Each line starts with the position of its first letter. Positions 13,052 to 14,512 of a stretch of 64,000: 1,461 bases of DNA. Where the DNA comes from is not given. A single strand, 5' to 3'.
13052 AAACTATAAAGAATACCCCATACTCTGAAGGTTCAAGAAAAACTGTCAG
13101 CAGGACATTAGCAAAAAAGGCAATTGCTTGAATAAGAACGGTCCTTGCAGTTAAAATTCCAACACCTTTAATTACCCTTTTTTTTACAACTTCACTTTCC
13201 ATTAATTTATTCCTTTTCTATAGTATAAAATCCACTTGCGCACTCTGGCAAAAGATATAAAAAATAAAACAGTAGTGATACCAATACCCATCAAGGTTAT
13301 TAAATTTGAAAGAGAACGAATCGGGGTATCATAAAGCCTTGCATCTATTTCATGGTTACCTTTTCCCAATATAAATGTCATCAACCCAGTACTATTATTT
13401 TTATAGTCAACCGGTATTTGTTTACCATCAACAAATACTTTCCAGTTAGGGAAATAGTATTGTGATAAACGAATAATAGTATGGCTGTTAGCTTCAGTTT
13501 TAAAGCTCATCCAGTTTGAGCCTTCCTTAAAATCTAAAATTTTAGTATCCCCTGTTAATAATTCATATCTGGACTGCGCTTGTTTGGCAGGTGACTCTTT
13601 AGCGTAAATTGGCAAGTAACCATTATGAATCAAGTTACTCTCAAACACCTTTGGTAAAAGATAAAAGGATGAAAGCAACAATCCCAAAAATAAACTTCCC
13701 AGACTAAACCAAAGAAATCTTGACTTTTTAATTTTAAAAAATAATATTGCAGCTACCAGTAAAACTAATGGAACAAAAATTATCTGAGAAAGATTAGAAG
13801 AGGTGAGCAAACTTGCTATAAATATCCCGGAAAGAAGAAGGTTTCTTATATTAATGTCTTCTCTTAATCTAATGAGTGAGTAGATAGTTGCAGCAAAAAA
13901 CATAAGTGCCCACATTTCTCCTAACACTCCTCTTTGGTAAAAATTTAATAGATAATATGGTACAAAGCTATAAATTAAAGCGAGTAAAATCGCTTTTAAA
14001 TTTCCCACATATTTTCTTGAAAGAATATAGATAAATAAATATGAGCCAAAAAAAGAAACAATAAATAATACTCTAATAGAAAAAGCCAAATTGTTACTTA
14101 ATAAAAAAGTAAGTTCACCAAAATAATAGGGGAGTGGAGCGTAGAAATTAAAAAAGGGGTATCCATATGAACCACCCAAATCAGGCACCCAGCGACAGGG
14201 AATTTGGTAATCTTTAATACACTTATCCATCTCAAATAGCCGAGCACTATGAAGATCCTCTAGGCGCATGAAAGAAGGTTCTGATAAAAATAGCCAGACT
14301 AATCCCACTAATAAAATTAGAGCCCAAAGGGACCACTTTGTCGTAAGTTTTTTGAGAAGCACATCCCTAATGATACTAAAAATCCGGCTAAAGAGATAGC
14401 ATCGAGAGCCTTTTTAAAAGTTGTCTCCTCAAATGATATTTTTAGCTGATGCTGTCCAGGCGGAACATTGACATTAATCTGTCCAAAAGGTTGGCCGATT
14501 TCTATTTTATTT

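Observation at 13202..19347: Tandem array of four paralogous membrane proteins with a conserved '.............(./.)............' signature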

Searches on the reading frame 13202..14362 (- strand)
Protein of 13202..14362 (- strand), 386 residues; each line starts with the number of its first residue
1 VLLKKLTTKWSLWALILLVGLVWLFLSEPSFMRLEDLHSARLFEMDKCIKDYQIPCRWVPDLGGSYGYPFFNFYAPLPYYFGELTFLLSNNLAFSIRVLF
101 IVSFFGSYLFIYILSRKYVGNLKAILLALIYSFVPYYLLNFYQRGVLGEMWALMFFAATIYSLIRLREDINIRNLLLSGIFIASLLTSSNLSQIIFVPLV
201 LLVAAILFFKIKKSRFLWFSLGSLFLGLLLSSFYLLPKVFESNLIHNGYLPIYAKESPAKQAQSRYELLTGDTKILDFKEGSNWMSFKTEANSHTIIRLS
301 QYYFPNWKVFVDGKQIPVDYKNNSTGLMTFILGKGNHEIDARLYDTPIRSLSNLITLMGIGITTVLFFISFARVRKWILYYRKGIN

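Call 3: search_protein_families(library=pfam, proteins=[window:13202-14362:-], max_evalue=0.01)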
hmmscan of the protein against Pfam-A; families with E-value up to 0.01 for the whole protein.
window:13202-14362:- (386 aa): 2 families
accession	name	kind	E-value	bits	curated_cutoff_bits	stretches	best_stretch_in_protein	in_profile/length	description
PF13231.12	PMT_2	-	1.3e-08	35.6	26.1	1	75-226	3-150/160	Dolichyl-phosphate-mannose-protein mannosyltransferase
PF10131.15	PTPS_related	-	2.3e-08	33.4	26.4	1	71-238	1-168/621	6-pyruvoyl-tetrahydropterin synthase related domain; membrane protein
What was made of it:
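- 13202..14362 (-): Paralog A (386 aa): truncated derivative of a fourth paralog type 'E'. It keeps TM1-TM7, the beta-sandwich, the last TM and a cytoplasmic tail. PF10131 and PMT_2 hits (call 3).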

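Call 9: search_protein_families(library=ncbifam, proteins=[window:13202-14362:-], max_evalue=0.01)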
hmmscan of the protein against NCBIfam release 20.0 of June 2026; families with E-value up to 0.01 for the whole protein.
window:13202-14362:- (386 aa): 0 families

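Call 38: find_homologous_proteins(query=window:13202-14362:-, max_evalue=0.001)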
Query window:13202-14362:- (386 aa): 698 proteins with E <= 0.001 among 8000 candidates; the best 120 are listed.
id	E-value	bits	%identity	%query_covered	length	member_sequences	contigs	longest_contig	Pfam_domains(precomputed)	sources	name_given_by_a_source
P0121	1.4e-230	783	100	92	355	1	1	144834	PF10131.16,PF13231.13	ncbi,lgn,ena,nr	ncbi:MAG: 6-pyruvoyl-tetrahydropterin synthase related domain [Microgenomates group bacterium Gr01-1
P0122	7.8e-145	501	53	58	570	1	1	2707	PF10131.16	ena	-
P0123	1.3e-142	494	58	94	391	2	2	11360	-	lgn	-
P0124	1.4e-142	494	57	60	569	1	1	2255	PF10131.16,PF13231.13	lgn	-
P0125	2.2e-141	490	56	58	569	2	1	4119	PF10131.16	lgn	-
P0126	9.4e-141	488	55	58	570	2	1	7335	PF10131.16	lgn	-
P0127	2.2e-140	486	63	90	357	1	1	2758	PF13231.13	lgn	-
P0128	6.7e-140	485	56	58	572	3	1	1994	PF10131.16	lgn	-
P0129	5.7e-139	482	53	57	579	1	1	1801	PF10131.16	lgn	-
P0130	7.9e-139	481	52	64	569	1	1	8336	PF10131.16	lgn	-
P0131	1.5e-138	480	58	60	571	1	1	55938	PF10131.16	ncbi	-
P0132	1.6e-138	480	57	58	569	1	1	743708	PF10131.16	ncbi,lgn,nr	ncbi:MAG: 6-pyruvoyl-tetrahydropterin synthase-related protein [Candidatus Daviesbacteria bacterium]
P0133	4.2e-138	479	54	63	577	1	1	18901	PF10131.16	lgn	-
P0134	6.8e-138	478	55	58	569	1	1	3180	-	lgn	-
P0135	8.2e-138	478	57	57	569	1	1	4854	PF10131.16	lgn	-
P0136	1.9e-137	477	54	58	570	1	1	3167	PF10131.16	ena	-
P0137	4.1e-137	476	55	58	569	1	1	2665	PF10131.16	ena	-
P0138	5.2e-137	475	54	60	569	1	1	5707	PF10131.16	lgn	-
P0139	5.2e-137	475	54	60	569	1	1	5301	PF10131.16,PF13231.13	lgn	-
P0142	1.4e-136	474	55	57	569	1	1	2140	PF10131.16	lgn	-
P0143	2.6e-136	473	56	58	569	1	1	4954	PF10131.16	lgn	-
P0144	3.0e-136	473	57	60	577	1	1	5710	PF10131.16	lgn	-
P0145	3.0e-136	473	53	60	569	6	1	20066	PF10131.16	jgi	-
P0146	5.1e-136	472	52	60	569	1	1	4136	PF10131.16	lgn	-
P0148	9.4e-136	471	57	60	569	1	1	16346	PF10131.16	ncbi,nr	ncbi:hypothetical protein KKE78_00370 [Patescibacteria group bacterium]|nr:hypothetical protein [Pat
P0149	9.9e-136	471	57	60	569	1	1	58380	PF10131.16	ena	-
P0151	1.3e-135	471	53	60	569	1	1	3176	PF10131.16,PF13231.13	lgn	-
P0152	1.4e-135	471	53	60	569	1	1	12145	PF10131.16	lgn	-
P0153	1.6e-135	470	54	61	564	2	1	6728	PF10131.16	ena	-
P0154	2.2e-135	470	54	60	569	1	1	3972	PF10131.16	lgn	-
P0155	8.8e-135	468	53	62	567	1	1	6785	PF10131.16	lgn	-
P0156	1.0e-134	468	56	60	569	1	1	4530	PF10131.16,PF13231.13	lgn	-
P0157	1.0e-134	468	56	60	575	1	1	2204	PF10131.16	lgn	-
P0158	1.3e-134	467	52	60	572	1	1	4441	PF10131.16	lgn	-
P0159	2.5e-134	467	54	58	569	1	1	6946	PF10131.16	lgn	-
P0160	6.6e-134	465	52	60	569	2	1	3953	PF10131.16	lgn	-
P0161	6.8e-134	465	53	60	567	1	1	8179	PF10131.16,PF13231.13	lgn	-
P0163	9.5e-134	465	55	60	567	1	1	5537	PF10131.16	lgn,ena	-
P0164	1.0e-133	464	56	60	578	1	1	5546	PF10131.16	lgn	-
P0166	2.7e-133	463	55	60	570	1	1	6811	PF10131.16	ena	-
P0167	2.8e-133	463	53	60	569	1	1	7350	PF10131.16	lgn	-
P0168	2.9e-133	463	53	60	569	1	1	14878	PF10131.16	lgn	-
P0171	3.5e-133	463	56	60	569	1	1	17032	PF10131.16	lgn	-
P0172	3.6e-133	463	55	60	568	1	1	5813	PF10131.16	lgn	-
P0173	5.8e-133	462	53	60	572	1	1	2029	PF10131.16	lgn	-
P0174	6.1e-133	462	56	58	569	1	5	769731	PF10131.16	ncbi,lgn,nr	ncbi:hypothetical protein HYU45_02355 [Candidatus Daviesbacteria bacterium]|nr:hypothetical protein 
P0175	6.2e-133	462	52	60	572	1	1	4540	PF10131.16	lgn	-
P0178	9.4e-133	461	53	60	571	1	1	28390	PF10131.16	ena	-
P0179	1.2e-132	461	55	60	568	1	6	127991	PF10131.16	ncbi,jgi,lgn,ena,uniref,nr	ncbi:hypothetical protein A3H40_04205 [Candidatus Daviesbacteria bacterium RIFCSPLOWO2_02_FULL_38_15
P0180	1.7e-132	460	55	58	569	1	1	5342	PF10131.16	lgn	-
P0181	1.8e-132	460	55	60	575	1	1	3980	PF10131.16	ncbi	-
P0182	1.8e-132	460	50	63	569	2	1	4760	PF10131.16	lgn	-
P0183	2.0e-132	460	51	60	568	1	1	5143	PF10131.16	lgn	-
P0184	2.3e-132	460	55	56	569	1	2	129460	PF10131.16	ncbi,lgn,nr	ncbi:hypothetical protein HYW43_00630 [Candidatus Daviesbacteria bacterium]|nr:hypothetical protein 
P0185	2.7e-132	460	53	62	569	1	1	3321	PF10131.16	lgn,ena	-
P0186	3.0e-132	460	56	56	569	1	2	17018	PF10131.16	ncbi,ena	-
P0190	4.3e-132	459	55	60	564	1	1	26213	PF10131.16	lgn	-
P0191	5.3e-132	459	55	58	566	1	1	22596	PF10131.16,PF13231.13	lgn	-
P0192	5.7e-132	459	53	62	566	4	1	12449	PF10131.16,PF02516.21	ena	-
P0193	6.2e-132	459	55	57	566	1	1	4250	PF10131.16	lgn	-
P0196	1.0e-131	458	51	60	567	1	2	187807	PF10131.16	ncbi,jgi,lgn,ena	-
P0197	1.2e-131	458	52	60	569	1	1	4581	PF10131.16,PF13231.13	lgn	-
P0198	1.3e-131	458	55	60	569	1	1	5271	PF10131.16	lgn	-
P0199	1.5e-131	457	51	60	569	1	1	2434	PF10131.16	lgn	-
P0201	3.3e-131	456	53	57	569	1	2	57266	PF10131.16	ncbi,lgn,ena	ncbi:MAG: 6-pyruvoyl-tetrahydropterin synthase-related protein [Patescibacteria group bacterium]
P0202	4.2e-131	456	58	58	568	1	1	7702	PF10131.16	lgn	-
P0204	5.4e-131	456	53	60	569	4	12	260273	PF10131.16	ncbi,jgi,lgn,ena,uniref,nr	ncbi:hypothetical protein A3D83_01015 [Candidatus Daviesbacteria bacterium RIFCSPHIGHO2_02_FULL_41_1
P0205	6.3e-131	455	56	58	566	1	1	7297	PF10131.16,PF13231.13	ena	-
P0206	7.6e-131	455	52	60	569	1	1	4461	PF10131.16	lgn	-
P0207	7.6e-131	455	54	60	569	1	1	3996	PF10131.16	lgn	-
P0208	7.9e-131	455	55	58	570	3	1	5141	PF10131.16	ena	-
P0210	1.1e-130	454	51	61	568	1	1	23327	PF10131.16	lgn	-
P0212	1.4e-130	454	51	63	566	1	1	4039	PF10131.16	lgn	-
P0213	1.4e-130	454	56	56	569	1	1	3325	PF10131.16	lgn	-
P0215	1.6e-130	454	53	60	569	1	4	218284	PF10131.16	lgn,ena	-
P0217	2.7e-130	453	54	60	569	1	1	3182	PF10131.16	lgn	-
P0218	3.2e-130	453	52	60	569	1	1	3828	PF10131.16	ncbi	-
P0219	3.2e-130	453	52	60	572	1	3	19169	PF10131.16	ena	-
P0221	4.0e-130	453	54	57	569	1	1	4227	PF10131.16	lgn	-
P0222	4.1e-130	453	52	60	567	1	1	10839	PF10131.16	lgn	-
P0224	5.5e-130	452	52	60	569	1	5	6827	PF10131.16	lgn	-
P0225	6.3e-130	452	51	60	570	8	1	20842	PF10131.16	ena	-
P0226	8.0e-130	452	53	57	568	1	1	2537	PF10131.16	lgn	-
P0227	8.5e-130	452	51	60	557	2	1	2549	PF10131.16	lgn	-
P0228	9.8e-130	451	52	57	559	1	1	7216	PF10131.16,PF13231.13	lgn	-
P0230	1.7e-129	451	55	62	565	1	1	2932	PF10131.16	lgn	-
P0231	1.9e-129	450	57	57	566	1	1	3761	PF10131.16,PF13231.13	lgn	-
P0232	2.2e-129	450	54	58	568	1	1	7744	PF10131.16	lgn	-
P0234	2.5e-129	450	56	62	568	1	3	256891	PF10131.16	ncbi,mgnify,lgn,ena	ncbi:MAG: 6-pyruvoyl-tetrahydropterin synthase-related protein [Patescibacteria group bacterium]|mgn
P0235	2.9e-129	450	53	57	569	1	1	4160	PF10131.16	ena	-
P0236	4.8e-129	449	53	56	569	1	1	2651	PF10131.16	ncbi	-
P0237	5.3e-129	449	52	57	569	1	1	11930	PF10131.16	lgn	-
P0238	7.1e-129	449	49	60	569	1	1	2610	PF10131.16,PF04932.21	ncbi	-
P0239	1.4e-128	448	50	61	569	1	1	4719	PF10131.16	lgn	-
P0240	1.6e-128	447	51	60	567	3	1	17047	PF10131.16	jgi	jgi:hypothetical protein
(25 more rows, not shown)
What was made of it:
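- Checked: One detail: NCBI annotates A as 355 aa starting at M32 (P0121, call 38).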

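Call 50: predict_structure(alignment_id=A3)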
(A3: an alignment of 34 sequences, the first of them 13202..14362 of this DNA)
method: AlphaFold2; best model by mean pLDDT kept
length: 386 residues; sequences in the alignment: 34
mean_pLDDT: 85.7   pTM: 0.84
mean pLDDT of the five models: 85.7, 83.8, 82.6, 81.7, 81.3
residues with pLDDT >= 90: 188; 70-90: 149; 50-70: 45; < 50: 4
segments of 3 or more residues with pLDDT < 50: none
pLDDT, mean of each block of 10 residues (from residue 1): 57 84 78 71 85 75 59 78 92 89 93 92 90 74 68 95 96 97 94 92 96 96 97 91 75 73 83 92 91 91 86 91 80 95 90 96 94 84 85
secondary structure, 60 per line:
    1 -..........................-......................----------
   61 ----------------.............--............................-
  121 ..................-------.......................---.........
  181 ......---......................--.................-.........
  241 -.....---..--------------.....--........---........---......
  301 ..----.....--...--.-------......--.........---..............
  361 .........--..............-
elements in order: H2-27 H29-50 H77-89 H92-119 H121-138 H146-168 H172-186 H190-211 H214-230 H232-240 E266-270 E273-280 E284-291 E295-302 E307-311 E314-316 E327-332 E335-343 H347-369 H372-385
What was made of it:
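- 13202..14362 (-): AlphaFold pLDDT 85.7 (call 50).
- The model is confident (call 50).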

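Call 52: fold_search(model_id=the predicted structure, library=pdb)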
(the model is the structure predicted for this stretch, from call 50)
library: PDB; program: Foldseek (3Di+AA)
matches with E <= 10: 323; with E <= 0.001: 0
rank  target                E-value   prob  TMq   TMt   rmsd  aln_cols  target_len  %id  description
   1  7xdi_F                1.5e-03  0.87  0.17  0.14  25.5       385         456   11  Tail structure of bacteriophage SSV19 (released 2022-08-10)
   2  8agb_A                8.2e-03  1.00  0.41  0.26   7.3       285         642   13  Structure of yeast oligosaccharylransferase complex with lipid-linked oligosaccharide bound (released 2022-12-07)
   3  8k7x                  2.2e-02  0.38  0.17  0.10  23.4       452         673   11  Crystal structure of GH146 beta-L-arabinofuranosidase Bll3HypBA1 (amino acids 380-1223) in complex with Tris (released 2024-02-21)
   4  8b6l_I                2.4e-02  1.00  0.41  0.24   7.7       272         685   14  Subtomogram average of the human Sec61-TRAP-OSTA-translocon (released 2022-12-07)
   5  7oci_F                3.1e-02  0.99  0.42  0.27   7.4       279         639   13  Cryo-EM structure of yeast Ost6p containing oligosaccharyltransferase complex (released 2022-02-16)
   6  8exd_A                3.7e-02  1.00  0.18  0.11   4.0        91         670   19  Crystal structure of Aspergillus fumigatus sterylglucosidase A (released 2023-03-01)
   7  5f15                  3.7e-02  0.99  0.40  0.30   6.7       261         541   10  Crystal Structure of ArnT from Cupriavidus metallidurans bound to Undecaprenyl phosphate (released 2016-02-17)
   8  8age_A                3.9e-02  1.00  0.42  0.27   7.0       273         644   14  Structure of yeast oligosaccharylransferase complex with acceptor peptide bound (released 2022-12-07)
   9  3wrg                  5.7e-02  0.51  0.16  0.10  17.7       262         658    5  The complex structure of HypBA1 with L-arabinose (released 2014-09-03)
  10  8agc_A                6.0e-02  0.99  0.42  0.25   7.2       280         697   14  Structure of yeast oligosaccharylransferase complex with lipid-linked oligosaccharide and non-acceptor peptide bound (released 2022-12-07)
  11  5cz3_A                6.7e-02  0.54  0.12  0.25  10.4       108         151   11  Crystal Structure of Myxoma Virus M64 (released 2015-11-18)
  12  8k7y_A                7.5e-02  1.00  0.16  0.09   2.8        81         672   15  Crystal structure of GH146 beta-L-arabinofuranosidase Bll3HypBA1 (amino acids 380-1051), ligand-free form (released 2024-02-21)
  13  1nof                  7.5e-02  0.89  0.14  0.14   5.7        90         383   11  THE FIRST CRYSTALLOGRAPHIC STRUCTURE OF A XYLANASE FROM GLYCOSYL HYDROLASE FAMILY 5: IMPLICATIONS FOR CATALYSIS (released 2003-09-16)
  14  5cz3_B                7.9e-02  0.41  0.11  0.24  12.0       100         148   11  Crystal Structure of Myxoma Virus M64 (released 2015-11-18)
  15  3wrf                  8.3e-02  0.47  0.16  0.10  17.7       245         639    8  The crystal structure of native HypBA1 from Bifidobacterium longum JCM 1217 (released 2014-09-03)
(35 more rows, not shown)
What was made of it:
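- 13202..14362 (-): Its N-terminal part matches STT3/ArnT and its beta domain matches glycoside-hydrolase accessory domains (call 52).
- Closest known: Oligosaccharyltransferases AglB/STT3/PglB. Same: The N-terminal module of A matches the N-terminal part of STT3 with rmsd 5-7 Å (call 52).
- The model keeps the N-terminal GT-C module and the beta-sandwich (calls 50, 52). The beta-sandwich resembles glycoside-hydrolase accessory domains rather than the peptide-binding domains of OST or PMT (call 52).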
